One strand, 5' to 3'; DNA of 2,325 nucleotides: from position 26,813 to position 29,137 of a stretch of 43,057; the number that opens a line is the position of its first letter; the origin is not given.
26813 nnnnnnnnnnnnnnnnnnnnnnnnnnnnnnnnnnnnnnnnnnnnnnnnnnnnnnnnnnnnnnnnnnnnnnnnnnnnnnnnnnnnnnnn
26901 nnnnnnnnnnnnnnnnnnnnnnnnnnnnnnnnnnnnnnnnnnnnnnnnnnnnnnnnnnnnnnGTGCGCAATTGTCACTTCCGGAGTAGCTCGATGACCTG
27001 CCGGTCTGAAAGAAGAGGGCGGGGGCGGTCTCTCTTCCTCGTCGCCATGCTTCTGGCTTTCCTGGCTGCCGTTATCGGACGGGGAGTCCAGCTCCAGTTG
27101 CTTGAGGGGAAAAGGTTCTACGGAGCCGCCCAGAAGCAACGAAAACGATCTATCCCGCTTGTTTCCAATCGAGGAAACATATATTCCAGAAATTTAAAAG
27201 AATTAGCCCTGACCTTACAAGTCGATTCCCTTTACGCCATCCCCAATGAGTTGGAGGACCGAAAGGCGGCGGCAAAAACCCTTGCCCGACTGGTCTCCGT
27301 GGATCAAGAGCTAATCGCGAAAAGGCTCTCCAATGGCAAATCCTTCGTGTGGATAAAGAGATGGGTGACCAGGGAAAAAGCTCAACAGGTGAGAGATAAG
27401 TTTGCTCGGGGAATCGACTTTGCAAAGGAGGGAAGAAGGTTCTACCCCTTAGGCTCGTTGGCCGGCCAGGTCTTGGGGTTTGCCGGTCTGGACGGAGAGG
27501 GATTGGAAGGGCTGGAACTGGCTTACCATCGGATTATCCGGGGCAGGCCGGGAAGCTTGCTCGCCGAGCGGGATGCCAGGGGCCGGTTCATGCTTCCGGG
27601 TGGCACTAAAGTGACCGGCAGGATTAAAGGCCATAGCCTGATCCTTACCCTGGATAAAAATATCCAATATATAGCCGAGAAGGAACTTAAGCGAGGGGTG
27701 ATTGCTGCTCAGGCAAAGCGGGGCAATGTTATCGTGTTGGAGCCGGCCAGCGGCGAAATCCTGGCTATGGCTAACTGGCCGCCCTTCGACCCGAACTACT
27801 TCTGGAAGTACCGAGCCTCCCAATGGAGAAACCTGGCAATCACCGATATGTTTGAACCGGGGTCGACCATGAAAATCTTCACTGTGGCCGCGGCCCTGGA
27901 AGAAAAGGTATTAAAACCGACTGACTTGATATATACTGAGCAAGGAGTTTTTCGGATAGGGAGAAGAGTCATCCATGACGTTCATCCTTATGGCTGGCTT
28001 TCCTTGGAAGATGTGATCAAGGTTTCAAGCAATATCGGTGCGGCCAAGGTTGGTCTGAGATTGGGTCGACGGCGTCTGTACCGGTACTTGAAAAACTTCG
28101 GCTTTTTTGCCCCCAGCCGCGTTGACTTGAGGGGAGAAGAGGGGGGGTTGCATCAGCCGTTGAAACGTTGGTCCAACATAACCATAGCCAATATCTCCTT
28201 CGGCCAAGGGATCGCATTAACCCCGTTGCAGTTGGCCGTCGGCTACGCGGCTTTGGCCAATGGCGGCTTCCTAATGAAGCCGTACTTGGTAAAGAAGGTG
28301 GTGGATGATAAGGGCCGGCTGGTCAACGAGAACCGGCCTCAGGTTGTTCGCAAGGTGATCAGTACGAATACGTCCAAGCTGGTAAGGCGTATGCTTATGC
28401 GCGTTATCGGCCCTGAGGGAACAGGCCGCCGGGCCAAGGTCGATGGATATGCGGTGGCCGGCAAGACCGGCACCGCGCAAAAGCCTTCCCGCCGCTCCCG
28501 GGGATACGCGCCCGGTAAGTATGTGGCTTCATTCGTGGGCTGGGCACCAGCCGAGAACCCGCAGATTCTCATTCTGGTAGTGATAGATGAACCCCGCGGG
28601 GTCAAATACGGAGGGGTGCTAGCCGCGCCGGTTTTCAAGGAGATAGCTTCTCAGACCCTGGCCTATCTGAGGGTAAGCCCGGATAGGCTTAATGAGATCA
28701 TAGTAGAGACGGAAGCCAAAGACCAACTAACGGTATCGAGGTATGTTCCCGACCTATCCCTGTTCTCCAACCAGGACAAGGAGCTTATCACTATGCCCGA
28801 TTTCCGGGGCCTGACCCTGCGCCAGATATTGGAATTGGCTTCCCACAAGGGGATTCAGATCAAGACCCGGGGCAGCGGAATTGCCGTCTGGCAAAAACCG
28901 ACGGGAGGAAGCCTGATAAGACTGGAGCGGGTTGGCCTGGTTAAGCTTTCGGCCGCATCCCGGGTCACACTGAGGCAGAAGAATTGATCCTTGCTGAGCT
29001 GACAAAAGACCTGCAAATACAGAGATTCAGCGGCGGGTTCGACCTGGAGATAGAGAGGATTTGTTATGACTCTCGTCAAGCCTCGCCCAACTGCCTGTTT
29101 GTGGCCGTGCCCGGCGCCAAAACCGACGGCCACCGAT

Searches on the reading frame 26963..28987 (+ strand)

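Call 15: search_protein_families(library=pfam, proteins=[window:26963-28987:+], max_evalue=0.001)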
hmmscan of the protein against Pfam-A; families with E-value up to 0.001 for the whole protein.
window:26963-28987:+ (674 aa): 3 families
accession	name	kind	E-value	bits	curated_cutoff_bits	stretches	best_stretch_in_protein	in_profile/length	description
PF00905.27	Transpeptidase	-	2.1e-73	247.6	22.1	1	256-562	3-298/299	Penicillin binding protein transpeptidase domain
PF03717.20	PBP_dimer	-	2.8e-15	57.6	24.4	1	68-209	4-175/180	Penicillin-binding Protein dimerisation domain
PF03793.24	PASTA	-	9.9e-05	22.7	23.2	1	609-652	1-52/64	PASTA domain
